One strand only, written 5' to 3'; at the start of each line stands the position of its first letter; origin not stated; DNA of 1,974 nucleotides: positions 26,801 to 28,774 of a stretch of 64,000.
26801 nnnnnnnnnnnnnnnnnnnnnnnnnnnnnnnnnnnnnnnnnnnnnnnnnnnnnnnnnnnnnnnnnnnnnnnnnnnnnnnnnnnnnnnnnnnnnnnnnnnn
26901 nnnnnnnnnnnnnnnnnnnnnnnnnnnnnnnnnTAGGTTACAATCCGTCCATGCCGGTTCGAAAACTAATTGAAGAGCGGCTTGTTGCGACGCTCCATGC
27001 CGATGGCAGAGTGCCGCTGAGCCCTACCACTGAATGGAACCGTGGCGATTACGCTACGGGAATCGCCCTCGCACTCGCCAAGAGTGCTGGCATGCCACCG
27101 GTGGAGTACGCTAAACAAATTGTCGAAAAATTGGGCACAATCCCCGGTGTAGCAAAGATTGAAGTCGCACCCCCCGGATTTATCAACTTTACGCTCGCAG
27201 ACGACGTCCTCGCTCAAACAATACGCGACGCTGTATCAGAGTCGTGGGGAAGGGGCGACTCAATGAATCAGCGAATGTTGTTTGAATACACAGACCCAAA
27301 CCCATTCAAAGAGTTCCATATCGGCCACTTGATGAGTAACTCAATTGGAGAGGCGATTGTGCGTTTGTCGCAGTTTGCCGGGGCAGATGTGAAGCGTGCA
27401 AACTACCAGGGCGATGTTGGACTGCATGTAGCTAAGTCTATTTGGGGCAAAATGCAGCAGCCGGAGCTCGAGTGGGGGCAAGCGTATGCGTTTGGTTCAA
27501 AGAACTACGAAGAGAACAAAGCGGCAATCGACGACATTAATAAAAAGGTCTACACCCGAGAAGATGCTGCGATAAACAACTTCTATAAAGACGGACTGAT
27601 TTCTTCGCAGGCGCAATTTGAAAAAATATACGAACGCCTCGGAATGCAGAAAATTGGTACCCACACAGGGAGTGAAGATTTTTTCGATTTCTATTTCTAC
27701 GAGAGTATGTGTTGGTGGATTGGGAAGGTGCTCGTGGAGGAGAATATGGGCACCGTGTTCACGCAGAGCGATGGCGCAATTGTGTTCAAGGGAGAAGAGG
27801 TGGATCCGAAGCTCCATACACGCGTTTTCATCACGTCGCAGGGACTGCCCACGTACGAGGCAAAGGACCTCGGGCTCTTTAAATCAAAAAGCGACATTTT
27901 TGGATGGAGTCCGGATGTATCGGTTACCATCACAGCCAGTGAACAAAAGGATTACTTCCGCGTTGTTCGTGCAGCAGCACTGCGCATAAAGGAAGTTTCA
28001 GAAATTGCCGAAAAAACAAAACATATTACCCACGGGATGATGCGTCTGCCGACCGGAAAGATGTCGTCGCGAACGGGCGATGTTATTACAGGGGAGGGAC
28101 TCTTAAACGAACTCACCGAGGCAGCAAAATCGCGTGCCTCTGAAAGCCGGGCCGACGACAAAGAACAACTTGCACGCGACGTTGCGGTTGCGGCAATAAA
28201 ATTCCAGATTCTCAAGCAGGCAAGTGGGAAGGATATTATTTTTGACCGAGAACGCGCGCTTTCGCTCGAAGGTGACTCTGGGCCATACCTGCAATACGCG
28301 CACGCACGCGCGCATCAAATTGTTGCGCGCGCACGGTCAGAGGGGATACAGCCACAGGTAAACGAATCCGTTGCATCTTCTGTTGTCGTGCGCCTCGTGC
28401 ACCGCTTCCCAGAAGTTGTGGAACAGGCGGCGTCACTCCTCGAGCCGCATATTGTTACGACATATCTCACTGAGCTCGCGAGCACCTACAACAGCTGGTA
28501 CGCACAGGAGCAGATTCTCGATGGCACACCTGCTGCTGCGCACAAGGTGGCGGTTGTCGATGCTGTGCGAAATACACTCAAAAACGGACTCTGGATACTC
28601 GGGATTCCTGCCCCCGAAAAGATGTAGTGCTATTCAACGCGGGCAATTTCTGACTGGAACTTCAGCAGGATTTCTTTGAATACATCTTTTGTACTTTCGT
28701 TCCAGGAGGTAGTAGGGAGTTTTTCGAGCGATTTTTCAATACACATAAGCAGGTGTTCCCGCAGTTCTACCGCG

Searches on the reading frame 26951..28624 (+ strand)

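Call 20: search_protein_families(library=pfam, proteins=[window:26951-28624:+], max_evalue=0.001)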
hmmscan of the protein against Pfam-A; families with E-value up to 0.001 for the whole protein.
window:26951-28624:+ (558 aa): 3 families
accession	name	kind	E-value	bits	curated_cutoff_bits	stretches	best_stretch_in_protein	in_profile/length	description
PF05746.21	DALR_1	-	6.6e-27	94.4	22.3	1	447-558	1-117/117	DALR anticodon binding domain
PF00750.26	tRNA-synt_1d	-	1.1e-26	94.1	23.3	1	105-432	18-348/349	tRNA synthetases class I (R), catalytic domain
PF03485.21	Arg_tRNA_synt_N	-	2.4e-15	57.3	21.5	1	5-82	5-85/85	Arginyl tRNA synthetase N terminal domain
